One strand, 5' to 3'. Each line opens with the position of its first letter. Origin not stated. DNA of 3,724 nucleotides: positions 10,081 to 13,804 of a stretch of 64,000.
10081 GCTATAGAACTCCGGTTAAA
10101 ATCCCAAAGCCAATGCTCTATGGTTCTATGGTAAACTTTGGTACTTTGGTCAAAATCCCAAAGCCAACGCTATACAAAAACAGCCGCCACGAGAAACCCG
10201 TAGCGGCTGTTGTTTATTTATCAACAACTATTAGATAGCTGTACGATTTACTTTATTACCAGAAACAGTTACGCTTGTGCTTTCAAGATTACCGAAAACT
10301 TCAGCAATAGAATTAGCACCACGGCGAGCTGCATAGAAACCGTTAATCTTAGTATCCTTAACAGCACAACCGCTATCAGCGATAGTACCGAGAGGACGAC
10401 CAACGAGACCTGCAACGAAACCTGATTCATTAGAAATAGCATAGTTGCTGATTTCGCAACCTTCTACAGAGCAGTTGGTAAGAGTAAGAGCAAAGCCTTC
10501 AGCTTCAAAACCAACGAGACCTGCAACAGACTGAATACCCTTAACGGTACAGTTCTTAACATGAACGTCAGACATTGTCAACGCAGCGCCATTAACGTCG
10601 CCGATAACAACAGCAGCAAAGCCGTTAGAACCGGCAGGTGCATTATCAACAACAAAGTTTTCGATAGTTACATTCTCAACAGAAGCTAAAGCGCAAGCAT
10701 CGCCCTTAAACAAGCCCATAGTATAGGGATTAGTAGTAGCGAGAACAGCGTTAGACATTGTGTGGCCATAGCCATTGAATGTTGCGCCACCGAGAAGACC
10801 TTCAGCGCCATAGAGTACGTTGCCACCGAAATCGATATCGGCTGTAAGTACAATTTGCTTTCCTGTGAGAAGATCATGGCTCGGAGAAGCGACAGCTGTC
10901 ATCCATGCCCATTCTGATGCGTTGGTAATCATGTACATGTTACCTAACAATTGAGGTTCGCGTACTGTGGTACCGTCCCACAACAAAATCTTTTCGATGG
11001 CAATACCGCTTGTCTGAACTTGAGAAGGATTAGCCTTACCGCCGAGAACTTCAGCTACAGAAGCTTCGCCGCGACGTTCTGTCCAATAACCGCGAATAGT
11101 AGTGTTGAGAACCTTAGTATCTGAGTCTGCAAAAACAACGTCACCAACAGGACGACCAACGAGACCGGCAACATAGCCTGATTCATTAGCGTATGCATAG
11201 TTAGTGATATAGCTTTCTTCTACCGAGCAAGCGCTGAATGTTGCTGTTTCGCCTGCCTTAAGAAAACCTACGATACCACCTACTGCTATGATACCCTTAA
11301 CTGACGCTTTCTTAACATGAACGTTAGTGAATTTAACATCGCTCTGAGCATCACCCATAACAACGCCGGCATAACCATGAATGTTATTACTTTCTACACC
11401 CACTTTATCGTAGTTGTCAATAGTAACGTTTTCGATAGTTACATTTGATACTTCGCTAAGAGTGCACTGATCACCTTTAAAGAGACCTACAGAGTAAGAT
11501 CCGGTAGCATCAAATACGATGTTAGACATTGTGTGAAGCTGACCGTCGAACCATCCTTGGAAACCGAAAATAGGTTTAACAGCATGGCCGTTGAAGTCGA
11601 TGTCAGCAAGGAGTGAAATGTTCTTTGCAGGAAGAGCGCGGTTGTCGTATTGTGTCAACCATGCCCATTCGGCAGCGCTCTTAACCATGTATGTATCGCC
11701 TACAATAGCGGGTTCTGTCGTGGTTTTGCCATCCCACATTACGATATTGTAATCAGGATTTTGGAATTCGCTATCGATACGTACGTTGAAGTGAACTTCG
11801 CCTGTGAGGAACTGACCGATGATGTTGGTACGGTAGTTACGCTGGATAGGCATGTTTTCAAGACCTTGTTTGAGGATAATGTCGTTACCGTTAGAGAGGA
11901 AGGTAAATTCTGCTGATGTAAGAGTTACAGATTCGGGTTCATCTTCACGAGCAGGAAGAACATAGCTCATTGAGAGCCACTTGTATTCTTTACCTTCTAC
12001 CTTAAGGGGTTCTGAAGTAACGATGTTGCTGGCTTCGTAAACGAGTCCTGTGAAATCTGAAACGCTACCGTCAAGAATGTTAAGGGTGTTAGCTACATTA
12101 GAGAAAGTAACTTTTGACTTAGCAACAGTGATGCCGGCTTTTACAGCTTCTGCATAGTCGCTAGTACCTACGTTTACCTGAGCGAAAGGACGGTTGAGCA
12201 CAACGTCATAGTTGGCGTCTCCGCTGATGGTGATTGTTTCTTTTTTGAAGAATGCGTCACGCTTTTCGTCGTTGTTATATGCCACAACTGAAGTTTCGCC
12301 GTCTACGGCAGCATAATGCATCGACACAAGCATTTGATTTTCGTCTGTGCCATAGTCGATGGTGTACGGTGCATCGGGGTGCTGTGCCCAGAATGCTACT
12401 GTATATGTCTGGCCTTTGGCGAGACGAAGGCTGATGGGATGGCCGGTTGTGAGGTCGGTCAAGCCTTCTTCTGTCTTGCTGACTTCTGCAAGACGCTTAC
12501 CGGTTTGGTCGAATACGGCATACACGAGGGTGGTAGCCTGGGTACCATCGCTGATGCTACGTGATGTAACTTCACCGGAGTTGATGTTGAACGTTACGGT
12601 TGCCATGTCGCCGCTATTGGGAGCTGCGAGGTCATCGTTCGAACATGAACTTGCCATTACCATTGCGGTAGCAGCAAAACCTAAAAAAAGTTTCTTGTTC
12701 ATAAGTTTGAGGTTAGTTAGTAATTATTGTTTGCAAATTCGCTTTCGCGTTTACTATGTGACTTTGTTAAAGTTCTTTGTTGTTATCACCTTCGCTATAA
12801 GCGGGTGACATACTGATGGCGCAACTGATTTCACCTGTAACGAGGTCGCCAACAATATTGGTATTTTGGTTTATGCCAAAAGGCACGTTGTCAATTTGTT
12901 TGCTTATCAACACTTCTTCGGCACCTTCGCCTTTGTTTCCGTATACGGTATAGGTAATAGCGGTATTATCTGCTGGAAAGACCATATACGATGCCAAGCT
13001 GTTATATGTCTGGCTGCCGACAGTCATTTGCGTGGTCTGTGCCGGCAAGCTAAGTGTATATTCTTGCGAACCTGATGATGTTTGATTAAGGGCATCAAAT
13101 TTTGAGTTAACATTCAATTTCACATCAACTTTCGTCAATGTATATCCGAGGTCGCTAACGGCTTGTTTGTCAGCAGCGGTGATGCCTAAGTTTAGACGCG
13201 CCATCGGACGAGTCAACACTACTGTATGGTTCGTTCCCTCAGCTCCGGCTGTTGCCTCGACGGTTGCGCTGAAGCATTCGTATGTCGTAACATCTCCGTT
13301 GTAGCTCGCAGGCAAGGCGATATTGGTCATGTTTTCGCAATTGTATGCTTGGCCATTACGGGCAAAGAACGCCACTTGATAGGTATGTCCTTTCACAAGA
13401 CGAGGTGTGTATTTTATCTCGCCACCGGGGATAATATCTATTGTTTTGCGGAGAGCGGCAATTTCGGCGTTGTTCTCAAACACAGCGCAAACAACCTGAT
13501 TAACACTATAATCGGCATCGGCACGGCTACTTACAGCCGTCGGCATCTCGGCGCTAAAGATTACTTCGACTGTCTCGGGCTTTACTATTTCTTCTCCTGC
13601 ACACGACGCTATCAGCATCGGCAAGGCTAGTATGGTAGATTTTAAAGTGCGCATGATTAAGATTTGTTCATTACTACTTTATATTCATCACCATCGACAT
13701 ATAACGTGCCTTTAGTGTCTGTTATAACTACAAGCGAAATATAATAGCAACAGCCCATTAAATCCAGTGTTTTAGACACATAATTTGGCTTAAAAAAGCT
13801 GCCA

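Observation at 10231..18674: Type V (Mfa/Fim-like) pilus-type operon whose two big subunits are fimbrillin-GLUG beta-helix fusions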

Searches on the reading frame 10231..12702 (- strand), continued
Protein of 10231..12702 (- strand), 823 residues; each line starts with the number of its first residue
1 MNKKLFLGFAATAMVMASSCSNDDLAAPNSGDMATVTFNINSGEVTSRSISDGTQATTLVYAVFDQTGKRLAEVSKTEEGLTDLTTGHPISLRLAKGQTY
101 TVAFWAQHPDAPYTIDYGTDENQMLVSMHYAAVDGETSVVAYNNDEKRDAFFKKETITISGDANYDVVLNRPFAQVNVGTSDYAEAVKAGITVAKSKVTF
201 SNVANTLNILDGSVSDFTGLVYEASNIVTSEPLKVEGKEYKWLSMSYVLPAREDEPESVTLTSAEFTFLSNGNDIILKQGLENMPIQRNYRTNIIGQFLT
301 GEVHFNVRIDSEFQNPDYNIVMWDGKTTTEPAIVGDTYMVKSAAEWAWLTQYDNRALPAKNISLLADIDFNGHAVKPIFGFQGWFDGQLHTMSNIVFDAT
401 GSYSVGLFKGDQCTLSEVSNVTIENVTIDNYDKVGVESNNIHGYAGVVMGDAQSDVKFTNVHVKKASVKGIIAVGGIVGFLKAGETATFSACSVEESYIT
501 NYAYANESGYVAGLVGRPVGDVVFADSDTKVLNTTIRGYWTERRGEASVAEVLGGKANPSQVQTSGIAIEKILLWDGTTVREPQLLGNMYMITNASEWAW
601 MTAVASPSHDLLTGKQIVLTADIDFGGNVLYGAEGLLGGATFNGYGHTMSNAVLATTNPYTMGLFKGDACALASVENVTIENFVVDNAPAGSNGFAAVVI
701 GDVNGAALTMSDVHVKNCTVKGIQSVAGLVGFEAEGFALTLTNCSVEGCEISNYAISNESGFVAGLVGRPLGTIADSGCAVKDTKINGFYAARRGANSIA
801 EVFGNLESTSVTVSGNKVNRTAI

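Call 57: search_solved_structures(query=A1, max_evalue=10, show_alignments=3)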
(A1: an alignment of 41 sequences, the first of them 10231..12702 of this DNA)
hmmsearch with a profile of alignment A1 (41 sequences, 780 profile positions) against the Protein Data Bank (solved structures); distinct sequences matched with E-value up to 10: 4.
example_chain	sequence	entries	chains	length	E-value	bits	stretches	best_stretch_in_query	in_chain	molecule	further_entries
9e9c_o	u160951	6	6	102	0.51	11.8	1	204-240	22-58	Large ribosomal subunit protein mL63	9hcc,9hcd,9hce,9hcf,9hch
9hcg_o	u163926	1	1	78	0.92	10.9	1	208-241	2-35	Large ribosomal subunit protein mL63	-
2z7x_B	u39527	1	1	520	1.1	10.6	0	604-666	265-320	Toll-like receptor 1,Variable lymphocyte receptor B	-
6nih_A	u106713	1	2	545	1.2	10.5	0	604-666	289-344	Toll-like receptor 1,Variable lymphocyte receptor B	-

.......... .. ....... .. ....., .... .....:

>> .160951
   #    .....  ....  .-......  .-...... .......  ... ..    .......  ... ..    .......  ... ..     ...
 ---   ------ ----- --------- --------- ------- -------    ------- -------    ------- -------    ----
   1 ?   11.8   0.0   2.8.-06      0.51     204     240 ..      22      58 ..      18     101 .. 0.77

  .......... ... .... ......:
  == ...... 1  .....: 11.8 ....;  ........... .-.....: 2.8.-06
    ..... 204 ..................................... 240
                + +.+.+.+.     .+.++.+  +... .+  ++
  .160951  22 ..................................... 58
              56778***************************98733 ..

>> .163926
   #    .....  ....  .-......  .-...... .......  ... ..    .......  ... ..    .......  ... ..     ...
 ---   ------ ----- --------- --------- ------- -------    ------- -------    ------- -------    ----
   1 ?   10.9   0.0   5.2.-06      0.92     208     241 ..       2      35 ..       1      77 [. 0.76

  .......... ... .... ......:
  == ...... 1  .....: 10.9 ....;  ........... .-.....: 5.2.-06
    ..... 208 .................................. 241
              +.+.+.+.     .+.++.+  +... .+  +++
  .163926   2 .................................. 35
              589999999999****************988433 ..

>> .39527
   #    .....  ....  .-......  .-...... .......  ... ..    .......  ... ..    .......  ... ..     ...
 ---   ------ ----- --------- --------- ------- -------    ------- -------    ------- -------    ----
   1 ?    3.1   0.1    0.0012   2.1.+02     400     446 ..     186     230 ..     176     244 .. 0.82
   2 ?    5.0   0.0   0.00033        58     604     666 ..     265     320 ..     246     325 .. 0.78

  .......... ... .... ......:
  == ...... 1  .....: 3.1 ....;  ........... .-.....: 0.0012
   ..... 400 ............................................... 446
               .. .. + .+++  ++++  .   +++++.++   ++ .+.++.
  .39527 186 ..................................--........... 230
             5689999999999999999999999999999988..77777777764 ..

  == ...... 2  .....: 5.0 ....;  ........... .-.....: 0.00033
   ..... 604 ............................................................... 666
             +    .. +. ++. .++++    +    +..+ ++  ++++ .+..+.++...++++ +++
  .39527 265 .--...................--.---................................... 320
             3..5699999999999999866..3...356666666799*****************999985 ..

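Call 58: search_protein_families(library=pfam, proteins=[L017:5310-8231:+, L025:11095-13998:+, L072:10001-13888:+, L053:103-3747:+, L033:10001-12250:+, L035:10001-11650:+, L049:10001-12631:+, L077:10001-13105:+, L014:9998-12598:+, L062:11061-13478:+], max_evalue=0.001)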
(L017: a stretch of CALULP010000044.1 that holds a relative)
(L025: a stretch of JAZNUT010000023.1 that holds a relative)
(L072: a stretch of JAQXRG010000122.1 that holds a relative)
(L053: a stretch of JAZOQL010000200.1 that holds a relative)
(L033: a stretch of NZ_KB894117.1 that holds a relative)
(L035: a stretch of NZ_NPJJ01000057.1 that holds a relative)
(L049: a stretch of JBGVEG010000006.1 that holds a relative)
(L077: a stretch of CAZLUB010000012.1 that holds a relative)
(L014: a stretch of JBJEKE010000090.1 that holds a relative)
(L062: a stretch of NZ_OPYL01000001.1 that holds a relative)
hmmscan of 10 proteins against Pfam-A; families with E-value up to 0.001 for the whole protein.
L017:5310-8231:+ (973 aa): 1 family
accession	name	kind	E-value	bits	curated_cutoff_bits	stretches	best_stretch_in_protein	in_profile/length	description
PF20200.4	DUF6562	-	1.3e-07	31.8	25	1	273-325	253-304/304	Family of unknown function (DUF6562)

L025:11095-13998:+ (967 aa): 1 family
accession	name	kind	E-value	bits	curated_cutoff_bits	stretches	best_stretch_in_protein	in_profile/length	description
PF20200.4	DUF6562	-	8.4e-08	32.4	25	0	270-324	251-304/304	Family of unknown function (DUF6562)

L072:10001-13888:+ (1295 aa): 3 families
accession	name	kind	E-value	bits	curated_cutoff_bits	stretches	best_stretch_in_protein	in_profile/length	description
PF20200.4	DUF6562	-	1.7e-10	41.3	25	1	81-325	59-302/304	Family of unknown function (DUF6562)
PF07581.17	Glug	-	1.2e-07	32.1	20.5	1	577-602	1-27/28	The GLUG motif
PF05342.19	Peptidase_M26_N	-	5.5e-06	26.2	27.7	1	556-600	206-250/250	M26 IgA1-specific Metallo-endopeptidase N-terminal region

L053:103-3747:+ (1214 aa): 1 family
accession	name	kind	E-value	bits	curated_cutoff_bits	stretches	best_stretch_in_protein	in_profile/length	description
PF20200.4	DUF6562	-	2.7e-11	43.9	25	1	82-319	69-302/304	Family of unknown function (DUF6562)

L033:10001-12250:+ (749 aa): 1 family
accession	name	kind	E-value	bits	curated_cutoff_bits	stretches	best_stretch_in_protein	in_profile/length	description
PF20200.4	DUF6562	-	1.5e-13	51.3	25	1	87-327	59-300/304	Family of unknown function (DUF6562)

L035:10001-11650:+ (549 aa): 1 family
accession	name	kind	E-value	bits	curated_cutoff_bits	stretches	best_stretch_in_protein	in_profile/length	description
PF20200.4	DUF6562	-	6.5e-08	32.8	25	1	85-308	71-296/304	Family of unknown function (DUF6562)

L049:10001-12631:+ (876 aa): 3 families
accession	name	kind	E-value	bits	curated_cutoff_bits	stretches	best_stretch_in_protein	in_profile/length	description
PF20200.4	DUF6562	-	1.3e-09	38.4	25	1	78-295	66-300/304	Family of unknown function (DUF6562)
PF05342.19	Peptidase_M26_N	-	3.8e-07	30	27.7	1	328-448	154-250/250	M26 IgA1-specific Metallo-endopeptidase N-terminal region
PF07581.17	Glug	-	0.0003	21.4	20.5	0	494-520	2-28/28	The GLUG motif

L077:10001-13105:+ (1034 aa): 2 families
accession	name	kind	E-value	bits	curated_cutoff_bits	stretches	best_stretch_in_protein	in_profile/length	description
PF20200.4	DUF6562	-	3.9e-14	53.2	25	1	70-297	54-301/304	Family of unknown function (DUF6562)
PF20585.4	Pectate_lyase_5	-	1.5e-06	28.9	24.3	1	306-424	2-120/126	Putative pectate lyase-like adhesive domain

L014:9998-12598:+ (866 aa): 3 families
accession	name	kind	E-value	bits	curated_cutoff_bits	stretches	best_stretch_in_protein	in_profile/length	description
PF20200.4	DUF6562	-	1.1e-09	38.6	25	1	86-304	73-299/304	Family of unknown function (DUF6562)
PF05342.19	Peptidase_M26_N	-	4e-05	23.4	27.7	0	402-449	203-250/250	M26 IgA1-specific Metallo-endopeptidase N-terminal region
PF07581.17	Glug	-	0.00041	21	20.5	0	469-489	5-25/28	The GLUG motif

L062:11061-13478:+ (805 aa): 1 family
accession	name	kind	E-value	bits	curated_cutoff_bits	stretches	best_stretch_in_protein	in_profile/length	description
PF20200.4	DUF6562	-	7.5e-13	49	25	1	87-337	51-300/304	Family of unknown function (DUF6562)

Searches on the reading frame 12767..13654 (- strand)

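Call 3: search_protein_families(library=pfam, proteins=[window:12767-13654:-], max_evalue=0.1)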
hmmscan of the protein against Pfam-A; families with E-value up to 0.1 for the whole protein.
window:12767-13654:- (295 aa): 0 families

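Call 4: search_protein_families(library=ncbifam, proteins=[window:12767-13654:-], max_evalue=0.1)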
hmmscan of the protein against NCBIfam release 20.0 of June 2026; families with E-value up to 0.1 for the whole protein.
window:12767-13654:- (295 aa): 1 family
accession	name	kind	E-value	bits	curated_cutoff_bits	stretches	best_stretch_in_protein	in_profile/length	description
TIGR03505.1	FimV_core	subfamily_domain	0.097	12.5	43.45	0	40-63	7-30/74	FimV/HubP family polar landmark protein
